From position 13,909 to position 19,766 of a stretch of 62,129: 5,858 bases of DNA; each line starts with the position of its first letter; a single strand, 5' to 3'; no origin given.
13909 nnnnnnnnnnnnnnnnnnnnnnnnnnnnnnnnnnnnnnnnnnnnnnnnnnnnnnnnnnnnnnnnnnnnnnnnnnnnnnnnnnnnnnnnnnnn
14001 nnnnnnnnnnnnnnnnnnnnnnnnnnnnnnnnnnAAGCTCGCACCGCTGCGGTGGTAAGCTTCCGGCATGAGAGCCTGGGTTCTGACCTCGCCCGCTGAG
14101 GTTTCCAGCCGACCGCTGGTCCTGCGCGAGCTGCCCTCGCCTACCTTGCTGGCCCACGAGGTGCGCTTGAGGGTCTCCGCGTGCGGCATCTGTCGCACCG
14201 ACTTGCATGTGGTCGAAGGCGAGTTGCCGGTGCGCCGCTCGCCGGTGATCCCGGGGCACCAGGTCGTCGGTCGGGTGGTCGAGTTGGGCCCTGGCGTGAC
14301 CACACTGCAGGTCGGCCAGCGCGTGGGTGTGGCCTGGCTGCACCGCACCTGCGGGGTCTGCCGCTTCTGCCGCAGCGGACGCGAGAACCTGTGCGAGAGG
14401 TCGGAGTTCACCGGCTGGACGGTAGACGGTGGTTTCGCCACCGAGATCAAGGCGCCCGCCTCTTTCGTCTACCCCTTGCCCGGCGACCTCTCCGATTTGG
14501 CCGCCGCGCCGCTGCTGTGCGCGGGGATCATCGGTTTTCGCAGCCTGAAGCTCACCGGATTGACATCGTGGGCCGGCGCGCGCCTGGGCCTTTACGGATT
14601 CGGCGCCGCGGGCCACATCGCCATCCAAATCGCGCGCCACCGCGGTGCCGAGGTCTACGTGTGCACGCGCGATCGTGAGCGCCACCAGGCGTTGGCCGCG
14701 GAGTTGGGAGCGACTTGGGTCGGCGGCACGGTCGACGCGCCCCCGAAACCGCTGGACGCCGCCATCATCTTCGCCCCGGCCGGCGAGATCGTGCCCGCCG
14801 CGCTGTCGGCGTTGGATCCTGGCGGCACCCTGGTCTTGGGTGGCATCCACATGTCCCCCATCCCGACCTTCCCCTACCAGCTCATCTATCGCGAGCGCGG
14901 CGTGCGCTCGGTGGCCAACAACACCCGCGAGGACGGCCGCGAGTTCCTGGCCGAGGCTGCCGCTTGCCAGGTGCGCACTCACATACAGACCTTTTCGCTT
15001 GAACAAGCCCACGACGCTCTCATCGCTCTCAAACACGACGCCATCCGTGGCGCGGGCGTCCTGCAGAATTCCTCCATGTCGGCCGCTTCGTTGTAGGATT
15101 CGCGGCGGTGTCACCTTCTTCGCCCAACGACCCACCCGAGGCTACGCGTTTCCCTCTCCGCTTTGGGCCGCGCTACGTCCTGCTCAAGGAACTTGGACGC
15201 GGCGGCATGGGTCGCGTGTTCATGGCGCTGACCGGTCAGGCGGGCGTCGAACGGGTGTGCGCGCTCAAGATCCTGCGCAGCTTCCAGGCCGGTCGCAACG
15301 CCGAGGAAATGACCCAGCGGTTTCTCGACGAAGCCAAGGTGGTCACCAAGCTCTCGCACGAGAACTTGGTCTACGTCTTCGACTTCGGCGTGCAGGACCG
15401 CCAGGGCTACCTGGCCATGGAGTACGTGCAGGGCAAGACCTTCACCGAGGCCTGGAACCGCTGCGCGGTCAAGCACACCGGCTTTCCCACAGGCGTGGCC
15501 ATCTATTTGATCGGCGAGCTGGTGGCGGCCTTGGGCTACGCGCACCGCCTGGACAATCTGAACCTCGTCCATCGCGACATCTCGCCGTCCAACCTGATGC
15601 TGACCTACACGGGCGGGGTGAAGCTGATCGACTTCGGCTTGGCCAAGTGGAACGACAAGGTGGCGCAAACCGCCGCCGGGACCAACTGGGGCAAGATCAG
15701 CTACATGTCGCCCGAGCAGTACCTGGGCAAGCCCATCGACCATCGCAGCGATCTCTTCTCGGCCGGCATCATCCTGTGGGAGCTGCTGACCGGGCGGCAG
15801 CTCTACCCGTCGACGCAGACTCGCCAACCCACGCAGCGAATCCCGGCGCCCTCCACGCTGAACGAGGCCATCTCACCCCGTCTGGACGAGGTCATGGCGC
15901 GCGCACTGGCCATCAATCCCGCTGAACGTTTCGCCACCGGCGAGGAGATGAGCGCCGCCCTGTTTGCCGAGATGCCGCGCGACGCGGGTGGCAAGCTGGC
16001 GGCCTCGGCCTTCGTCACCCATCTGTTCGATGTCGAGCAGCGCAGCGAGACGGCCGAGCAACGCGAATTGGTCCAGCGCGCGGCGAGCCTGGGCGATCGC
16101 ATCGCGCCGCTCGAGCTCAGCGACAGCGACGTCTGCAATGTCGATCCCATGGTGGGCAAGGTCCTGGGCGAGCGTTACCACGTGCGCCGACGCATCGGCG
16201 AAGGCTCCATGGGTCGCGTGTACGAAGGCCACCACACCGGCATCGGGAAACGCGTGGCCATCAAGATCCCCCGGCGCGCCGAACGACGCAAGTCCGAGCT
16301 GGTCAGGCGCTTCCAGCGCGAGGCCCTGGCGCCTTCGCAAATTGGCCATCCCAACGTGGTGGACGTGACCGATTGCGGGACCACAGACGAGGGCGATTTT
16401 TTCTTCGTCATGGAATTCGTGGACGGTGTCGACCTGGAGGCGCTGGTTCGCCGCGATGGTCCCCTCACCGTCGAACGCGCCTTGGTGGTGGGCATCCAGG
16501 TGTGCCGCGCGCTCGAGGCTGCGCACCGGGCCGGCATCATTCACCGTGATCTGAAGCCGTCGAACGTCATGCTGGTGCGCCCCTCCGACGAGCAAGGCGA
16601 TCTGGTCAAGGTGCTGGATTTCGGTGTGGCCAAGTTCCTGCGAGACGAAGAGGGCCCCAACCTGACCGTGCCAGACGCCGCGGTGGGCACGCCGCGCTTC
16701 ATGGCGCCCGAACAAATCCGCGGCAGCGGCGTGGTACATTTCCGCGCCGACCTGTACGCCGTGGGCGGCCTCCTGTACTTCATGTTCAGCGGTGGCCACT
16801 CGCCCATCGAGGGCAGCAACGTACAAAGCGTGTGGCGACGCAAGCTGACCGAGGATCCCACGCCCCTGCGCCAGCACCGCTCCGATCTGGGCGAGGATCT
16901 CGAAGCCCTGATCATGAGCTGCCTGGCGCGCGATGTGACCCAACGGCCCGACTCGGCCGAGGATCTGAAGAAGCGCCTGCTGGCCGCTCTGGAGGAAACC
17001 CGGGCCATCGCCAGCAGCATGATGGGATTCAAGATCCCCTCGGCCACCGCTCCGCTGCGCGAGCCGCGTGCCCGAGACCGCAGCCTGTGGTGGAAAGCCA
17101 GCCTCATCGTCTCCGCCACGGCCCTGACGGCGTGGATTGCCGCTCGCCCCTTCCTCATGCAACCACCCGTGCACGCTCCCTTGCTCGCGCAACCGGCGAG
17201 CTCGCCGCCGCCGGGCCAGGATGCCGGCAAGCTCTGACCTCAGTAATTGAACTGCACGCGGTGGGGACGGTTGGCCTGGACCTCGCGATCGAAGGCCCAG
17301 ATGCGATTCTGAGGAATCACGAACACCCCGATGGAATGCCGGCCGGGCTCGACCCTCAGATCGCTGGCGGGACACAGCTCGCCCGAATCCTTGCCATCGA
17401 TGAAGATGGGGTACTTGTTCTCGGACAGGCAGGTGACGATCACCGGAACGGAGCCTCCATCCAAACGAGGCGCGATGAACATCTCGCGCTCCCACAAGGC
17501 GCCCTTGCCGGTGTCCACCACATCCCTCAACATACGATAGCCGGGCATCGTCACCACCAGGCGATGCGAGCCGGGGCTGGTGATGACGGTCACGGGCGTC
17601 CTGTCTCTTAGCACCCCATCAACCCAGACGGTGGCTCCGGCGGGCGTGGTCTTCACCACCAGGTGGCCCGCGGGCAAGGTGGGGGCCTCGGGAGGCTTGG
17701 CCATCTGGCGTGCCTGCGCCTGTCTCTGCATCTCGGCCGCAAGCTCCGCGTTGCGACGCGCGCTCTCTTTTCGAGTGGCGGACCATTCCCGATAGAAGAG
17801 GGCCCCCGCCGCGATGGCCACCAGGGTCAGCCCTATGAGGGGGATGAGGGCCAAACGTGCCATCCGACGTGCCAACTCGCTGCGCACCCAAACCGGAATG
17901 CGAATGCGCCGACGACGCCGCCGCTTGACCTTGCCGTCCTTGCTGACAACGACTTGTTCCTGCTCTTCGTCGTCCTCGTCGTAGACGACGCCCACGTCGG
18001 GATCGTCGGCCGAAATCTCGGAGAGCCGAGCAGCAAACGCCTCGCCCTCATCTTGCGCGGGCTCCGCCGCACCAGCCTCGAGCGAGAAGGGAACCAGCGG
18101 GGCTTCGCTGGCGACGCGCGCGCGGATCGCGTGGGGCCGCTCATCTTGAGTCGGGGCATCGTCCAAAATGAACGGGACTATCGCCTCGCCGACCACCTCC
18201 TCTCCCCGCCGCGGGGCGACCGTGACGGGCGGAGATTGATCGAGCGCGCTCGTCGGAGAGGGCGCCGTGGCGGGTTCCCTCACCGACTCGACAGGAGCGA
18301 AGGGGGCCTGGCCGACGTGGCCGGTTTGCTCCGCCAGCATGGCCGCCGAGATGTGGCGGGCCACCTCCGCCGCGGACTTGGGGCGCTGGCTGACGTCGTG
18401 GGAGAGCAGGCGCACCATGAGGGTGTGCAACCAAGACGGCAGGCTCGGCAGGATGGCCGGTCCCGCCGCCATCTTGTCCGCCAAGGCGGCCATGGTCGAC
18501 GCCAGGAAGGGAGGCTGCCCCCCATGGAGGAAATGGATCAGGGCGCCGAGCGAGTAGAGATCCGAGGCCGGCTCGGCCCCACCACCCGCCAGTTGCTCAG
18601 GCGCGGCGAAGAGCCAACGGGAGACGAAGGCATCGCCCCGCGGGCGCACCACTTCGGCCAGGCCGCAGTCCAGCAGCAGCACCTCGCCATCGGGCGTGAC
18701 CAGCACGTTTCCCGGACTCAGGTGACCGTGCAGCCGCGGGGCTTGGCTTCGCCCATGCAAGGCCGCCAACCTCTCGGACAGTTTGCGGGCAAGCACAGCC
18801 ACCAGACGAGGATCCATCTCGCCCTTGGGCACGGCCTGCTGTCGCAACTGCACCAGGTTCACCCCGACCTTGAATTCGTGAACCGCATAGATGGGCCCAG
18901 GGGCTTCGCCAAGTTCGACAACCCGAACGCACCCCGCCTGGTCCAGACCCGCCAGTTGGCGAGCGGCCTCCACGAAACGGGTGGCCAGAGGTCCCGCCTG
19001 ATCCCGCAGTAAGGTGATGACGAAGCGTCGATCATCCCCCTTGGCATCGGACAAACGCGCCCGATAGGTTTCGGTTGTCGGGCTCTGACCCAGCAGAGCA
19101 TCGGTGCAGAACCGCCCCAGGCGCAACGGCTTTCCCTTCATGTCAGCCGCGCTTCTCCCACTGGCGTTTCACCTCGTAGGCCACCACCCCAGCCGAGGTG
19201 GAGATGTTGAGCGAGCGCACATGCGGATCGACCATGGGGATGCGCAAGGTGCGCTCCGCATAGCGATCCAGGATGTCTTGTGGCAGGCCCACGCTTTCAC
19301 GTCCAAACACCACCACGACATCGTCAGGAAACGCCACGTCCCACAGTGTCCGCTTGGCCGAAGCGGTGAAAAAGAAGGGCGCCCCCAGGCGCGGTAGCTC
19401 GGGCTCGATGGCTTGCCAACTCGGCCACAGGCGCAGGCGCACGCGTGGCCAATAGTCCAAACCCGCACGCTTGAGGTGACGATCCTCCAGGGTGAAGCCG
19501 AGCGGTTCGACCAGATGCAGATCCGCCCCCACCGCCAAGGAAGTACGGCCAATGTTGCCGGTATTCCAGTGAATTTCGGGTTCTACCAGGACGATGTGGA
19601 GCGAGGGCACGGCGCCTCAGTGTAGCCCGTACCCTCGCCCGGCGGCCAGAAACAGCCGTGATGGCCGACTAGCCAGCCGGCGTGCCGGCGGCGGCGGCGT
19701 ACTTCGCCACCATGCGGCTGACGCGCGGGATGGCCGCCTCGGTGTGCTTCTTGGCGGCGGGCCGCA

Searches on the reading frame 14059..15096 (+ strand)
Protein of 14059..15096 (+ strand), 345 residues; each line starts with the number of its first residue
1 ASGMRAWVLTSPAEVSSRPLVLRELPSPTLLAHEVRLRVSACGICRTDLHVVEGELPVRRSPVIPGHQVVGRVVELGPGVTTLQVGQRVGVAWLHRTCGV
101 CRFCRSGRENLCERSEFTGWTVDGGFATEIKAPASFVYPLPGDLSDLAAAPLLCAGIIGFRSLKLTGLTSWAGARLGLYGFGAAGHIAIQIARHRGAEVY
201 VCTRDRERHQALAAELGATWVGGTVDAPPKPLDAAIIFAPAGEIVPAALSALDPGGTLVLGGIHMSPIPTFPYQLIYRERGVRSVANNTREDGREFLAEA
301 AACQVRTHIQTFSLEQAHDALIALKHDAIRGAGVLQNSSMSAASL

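Call 50: search_protein_families(library=pfam, proteins=[window:14059-15096:+], max_evalue=0.0001)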
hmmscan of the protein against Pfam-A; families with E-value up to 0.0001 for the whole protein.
window:14059-15096:+ (345 aa): 2 families
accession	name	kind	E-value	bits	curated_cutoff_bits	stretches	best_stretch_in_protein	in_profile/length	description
PF08240.17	ADH_N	-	4.9e-30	104.3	23.5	1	33-141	3-103/104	Alcohol dehydrogenase GroES-like domain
PF00107.32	ADH_zinc_N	-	2.4e-13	50.6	31.8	1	185-300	3-127/129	Zinc-binding dehydrogenase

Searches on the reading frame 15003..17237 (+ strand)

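Call 50: search_protein_families(library=pfam, proteins=[window:15003-17237:+], max_evalue=0.0001)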
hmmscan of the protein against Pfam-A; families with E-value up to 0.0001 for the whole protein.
window:15003-17237:+ (744 aa): 5 families
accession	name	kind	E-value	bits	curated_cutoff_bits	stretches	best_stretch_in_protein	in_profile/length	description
PF00069.31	Pkinase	-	2.1e-87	293.3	31.7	2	392-655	1-258/263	Protein kinase domain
PF07714.23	PK_Tyr_Ser-Thr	-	2.8e-64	217.3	23.1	2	394-651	3-251/258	Protein tyrosine and serine/threonine kinase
PF17667.7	Pkinase_fungal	-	1e-12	47.9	24.1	1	500-584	295-376/387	Fungal protein kinase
PF01636.29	APH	-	1.8e-11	44.7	23.2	0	185-218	167-201/239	Phosphotransferase enzyme family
PF03109.22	ABC1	-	1.4e-09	37.9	22.9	0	468-549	145-220/244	ABC1 atypical kinase-like domain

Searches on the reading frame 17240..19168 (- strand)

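Call 50: search_protein_families(library=pfam, proteins=[window:17240-19168:-], max_evalue=0.0001)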
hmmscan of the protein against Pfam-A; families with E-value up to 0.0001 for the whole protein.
window:17240-19168:- (642 aa): 3 families
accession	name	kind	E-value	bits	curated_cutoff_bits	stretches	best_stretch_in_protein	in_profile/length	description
PF00069.31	Pkinase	-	8.3e-14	52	31.7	1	74-272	54-260/263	Protein kinase domain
PF08308.17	PEGA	-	1.5e-11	44.4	20.8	1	501-555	2-57/71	PEGA domain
PF07714.23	PK_Tyr_Ser-Thr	-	2e-10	40.8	23.1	1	24-264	5-250/258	Protein tyrosine and serine/threonine kinase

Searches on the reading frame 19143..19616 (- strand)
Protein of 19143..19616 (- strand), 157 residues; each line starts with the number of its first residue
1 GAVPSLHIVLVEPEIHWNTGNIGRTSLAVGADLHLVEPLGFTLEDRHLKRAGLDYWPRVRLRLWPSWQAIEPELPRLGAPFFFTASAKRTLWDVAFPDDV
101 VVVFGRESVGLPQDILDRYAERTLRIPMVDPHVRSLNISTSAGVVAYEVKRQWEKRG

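Call 50: search_protein_families(library=pfam, proteins=[window:19143-19616:-], max_evalue=0.0001)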
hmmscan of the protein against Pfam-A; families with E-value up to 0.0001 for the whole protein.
window:19143-19616:- (157 aa): 1 family
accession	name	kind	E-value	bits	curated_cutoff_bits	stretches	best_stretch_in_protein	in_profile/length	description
PF00588.24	SpoU_methylase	-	3.6e-29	102.1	29.7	1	6-147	2-142/142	SpoU rRNA Methylase family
